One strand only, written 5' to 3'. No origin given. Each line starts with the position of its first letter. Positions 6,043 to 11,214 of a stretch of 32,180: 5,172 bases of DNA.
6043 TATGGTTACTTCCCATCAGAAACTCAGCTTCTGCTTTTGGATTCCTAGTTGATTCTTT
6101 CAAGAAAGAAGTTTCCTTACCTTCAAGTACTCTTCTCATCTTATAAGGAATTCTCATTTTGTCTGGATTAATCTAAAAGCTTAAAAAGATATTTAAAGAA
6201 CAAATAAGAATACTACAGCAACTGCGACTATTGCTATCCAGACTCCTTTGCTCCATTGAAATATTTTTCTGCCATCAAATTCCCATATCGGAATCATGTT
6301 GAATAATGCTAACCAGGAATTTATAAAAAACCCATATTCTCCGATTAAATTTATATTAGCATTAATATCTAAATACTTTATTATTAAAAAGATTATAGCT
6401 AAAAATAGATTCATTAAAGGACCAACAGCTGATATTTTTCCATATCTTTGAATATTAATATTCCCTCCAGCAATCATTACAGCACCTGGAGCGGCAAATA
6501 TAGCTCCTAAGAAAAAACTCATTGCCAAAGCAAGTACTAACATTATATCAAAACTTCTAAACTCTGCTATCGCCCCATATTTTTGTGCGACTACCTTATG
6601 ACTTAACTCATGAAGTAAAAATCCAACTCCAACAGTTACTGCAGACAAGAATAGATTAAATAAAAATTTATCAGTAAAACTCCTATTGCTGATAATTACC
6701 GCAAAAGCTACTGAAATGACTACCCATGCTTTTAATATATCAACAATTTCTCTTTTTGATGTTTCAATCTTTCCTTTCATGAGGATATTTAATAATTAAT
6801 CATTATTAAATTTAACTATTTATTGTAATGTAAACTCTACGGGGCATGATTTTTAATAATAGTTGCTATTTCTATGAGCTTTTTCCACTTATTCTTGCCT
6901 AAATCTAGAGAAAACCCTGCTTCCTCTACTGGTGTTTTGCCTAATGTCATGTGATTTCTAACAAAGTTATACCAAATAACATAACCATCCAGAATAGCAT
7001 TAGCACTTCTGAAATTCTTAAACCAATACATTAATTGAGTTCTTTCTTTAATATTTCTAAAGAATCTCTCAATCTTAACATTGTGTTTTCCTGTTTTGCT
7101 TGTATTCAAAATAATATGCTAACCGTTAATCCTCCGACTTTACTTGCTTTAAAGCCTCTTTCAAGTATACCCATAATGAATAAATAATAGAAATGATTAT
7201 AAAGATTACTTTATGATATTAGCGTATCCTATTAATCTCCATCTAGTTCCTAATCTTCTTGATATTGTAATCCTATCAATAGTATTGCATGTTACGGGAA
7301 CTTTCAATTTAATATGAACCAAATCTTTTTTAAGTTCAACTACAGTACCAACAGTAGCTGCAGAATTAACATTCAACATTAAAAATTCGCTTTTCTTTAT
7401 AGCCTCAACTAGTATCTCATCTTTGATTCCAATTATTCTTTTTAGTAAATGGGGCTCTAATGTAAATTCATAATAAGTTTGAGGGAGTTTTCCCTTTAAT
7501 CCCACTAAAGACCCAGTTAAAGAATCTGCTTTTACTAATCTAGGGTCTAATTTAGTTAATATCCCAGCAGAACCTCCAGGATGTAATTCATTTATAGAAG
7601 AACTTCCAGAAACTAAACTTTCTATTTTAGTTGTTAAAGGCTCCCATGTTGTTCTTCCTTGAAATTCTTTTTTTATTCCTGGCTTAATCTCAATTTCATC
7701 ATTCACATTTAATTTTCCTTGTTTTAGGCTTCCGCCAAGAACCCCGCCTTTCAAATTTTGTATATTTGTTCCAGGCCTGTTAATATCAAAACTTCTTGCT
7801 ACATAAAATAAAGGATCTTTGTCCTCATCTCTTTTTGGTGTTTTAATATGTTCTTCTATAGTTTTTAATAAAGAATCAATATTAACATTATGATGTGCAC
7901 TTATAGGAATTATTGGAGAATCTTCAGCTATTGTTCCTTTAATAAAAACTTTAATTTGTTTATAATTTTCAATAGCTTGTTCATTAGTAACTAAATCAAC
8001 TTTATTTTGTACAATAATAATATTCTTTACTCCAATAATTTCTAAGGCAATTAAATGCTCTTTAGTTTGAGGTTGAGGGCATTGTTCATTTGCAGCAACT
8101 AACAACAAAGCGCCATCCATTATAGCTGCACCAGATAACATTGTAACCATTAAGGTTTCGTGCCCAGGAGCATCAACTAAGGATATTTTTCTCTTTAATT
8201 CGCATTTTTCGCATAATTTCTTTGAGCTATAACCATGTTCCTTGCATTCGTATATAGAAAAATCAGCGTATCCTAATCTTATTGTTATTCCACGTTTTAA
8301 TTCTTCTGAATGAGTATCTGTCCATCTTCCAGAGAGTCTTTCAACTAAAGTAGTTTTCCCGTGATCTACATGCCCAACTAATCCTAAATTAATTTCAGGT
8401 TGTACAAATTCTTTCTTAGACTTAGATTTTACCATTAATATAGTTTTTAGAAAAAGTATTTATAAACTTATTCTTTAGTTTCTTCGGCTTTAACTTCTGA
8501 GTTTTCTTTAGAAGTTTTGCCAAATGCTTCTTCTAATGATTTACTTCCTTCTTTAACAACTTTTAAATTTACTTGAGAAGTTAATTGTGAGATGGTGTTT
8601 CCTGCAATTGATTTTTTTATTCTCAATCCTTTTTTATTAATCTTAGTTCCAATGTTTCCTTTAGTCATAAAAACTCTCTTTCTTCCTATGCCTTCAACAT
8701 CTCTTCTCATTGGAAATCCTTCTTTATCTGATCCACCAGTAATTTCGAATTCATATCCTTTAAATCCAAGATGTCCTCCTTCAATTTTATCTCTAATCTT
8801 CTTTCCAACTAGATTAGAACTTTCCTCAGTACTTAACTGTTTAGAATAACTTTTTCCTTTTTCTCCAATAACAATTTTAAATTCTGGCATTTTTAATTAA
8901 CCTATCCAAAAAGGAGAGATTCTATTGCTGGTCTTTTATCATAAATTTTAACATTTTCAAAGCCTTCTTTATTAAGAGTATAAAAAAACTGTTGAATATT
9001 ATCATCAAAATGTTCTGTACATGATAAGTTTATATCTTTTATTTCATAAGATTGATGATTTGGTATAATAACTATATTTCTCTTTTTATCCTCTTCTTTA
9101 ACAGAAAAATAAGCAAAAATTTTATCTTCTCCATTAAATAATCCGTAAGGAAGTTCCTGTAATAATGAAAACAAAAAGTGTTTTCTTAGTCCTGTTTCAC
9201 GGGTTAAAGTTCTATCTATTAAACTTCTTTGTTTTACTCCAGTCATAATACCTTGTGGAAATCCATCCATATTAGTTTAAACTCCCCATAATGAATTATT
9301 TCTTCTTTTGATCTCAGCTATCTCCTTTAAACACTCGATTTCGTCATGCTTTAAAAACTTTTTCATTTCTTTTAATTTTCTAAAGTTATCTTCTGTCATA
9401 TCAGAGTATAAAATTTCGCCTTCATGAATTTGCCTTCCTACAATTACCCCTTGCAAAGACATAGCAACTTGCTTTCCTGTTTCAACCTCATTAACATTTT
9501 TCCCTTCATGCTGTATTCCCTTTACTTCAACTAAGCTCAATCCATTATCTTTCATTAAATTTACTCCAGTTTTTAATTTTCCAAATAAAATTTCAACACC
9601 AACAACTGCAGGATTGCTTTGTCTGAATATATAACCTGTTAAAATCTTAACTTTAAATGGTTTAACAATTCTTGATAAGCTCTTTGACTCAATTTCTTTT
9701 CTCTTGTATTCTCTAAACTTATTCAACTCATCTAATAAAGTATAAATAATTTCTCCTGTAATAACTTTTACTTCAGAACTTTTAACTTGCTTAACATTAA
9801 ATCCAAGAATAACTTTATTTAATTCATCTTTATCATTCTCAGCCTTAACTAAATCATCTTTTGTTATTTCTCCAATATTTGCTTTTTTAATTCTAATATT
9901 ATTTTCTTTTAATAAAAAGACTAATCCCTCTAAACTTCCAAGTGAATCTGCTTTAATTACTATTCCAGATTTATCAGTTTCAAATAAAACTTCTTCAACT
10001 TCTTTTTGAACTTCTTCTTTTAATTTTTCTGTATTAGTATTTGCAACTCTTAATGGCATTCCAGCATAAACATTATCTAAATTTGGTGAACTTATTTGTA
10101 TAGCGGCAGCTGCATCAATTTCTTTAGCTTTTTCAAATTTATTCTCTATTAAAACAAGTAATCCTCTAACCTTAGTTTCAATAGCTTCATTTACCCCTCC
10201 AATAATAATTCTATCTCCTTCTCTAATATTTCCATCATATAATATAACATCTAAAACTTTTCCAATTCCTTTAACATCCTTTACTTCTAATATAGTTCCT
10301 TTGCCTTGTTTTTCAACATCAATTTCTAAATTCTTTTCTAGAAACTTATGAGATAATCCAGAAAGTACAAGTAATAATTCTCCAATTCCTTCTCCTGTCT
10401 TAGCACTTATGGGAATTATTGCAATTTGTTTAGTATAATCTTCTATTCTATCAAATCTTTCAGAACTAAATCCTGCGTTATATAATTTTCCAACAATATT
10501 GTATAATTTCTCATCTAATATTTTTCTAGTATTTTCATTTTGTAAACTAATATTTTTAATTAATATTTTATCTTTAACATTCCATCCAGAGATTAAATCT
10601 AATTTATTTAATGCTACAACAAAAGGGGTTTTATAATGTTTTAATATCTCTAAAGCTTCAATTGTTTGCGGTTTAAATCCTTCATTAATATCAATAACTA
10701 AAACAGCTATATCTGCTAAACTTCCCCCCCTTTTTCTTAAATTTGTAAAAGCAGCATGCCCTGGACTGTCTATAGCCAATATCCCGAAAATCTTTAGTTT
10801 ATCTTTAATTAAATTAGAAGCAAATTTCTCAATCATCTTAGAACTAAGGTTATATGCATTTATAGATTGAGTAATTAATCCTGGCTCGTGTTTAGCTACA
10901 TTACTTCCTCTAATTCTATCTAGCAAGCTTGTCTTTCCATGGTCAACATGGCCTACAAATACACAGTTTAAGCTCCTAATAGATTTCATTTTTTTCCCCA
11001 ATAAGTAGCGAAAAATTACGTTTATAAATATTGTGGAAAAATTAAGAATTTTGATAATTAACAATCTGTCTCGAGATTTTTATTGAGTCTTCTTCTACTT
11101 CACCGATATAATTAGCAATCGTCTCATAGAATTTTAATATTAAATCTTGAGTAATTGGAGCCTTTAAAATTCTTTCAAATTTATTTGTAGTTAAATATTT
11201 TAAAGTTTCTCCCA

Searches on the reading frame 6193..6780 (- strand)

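Call 67: search_protein_families(library=pfam, proteins=[window:6193-6780:-], max_evalue=0.001)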
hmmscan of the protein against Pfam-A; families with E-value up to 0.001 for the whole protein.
window:6193-6780:- (195 aa): 1 family
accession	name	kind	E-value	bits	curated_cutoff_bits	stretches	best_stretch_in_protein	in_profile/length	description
PF02163.28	Peptidase_M50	-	2.2e-08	34.1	27.2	0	47-135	3-100/221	Peptidase family M50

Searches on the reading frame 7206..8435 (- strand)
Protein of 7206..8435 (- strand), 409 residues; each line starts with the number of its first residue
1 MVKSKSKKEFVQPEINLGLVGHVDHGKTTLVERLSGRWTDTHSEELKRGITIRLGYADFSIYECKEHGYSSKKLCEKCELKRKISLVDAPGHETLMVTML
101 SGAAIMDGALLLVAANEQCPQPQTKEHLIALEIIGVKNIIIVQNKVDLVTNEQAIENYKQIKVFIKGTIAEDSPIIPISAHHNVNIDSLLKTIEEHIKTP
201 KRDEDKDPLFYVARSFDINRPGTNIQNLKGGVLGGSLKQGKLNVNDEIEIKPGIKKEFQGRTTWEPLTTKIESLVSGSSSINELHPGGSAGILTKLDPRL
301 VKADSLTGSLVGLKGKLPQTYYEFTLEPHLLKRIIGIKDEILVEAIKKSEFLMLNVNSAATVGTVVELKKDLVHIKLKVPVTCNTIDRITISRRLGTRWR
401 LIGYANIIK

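Call 6: search_protein_families(library=pfam, proteins=[window:7206-8435:-], max_evalue=0.001)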
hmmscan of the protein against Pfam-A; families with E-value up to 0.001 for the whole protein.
window:7206-8435:- (409 aa): 7 families
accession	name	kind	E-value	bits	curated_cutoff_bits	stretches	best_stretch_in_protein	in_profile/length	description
PF00009.33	GTP_EFTU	-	1e-34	120.2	26.5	1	15-198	4-187/188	Elongation factor Tu GTP binding domain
PF09173.17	eIF2_C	-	1.5e-26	92.8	22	1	323-407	2-86/86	Initiation factor eIF2 gamma, C terminal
PF03144.31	GTP_EFTU_D2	-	5.5e-06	27.2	30.3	1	230-298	1-62/73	Elongation factor Tu domain 2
PF03193.22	RsgA_GTPase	-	3.1e-05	24.3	30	0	103-197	20-108/174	RsgA GTPase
PF16897.10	MMR_HSR1_Xtn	-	0.00013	22.3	35.2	1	138-196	57-103/106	C-terminal region of MMR_HSR1 domain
PF01926.29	MMR_HSR1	-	0.00044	20.8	21.9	0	17-145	2-113/113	50S ribosome-binding GTPase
PF10662.15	PduV-EutP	-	0.00048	20.4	21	0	110-194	69-142/143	Ethanolamine utilisation - propanediol utilisation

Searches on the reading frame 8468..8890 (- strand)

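Call 67: search_protein_families(library=pfam, proteins=[window:8468-8890:-], max_evalue=0.001)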
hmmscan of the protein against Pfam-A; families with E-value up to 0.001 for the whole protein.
window:8468-8890:- (140 aa): 1 family
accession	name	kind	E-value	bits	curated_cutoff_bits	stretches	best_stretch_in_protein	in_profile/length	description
PF01092.24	Ribosomal_S6e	-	6.2e-33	113.7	26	1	6-123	3-124/125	Ribosomal protein S6e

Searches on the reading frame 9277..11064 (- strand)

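Call 6: search_protein_families(library=pfam, proteins=[window:9277-11064:-], max_evalue=0.001)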
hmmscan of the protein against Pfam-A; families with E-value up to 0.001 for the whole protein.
window:9277-11064:- (595 aa): 6 families
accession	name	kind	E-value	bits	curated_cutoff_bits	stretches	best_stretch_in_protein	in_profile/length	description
PF00009.33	GTP_EFTU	-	7e-32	111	26.5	1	31-234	3-182/188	Elongation factor Tu GTP binding domain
PF14578.12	GTP_EFTU_D4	-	4.6e-27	94.2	23.8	1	468-553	1-86/86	Elongation factor Tu domain 4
PF11987.13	IF-2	-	8.5e-13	48.7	27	1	347-447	7-116/117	Translation-initiation factor 2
PF01926.29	MMR_HSR1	-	1.5e-07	31.9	21.9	1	34-154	2-113/113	50S ribosome-binding GTPase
PF03144.31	GTP_EFTU_D2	-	0.00044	21.1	30.3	0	268-309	1-45/73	Elongation factor Tu domain 2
PF03029.23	ATP_bind_1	-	0.00076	19.8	27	0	95-233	93-233/240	Conserved hypothetical ATP binding protein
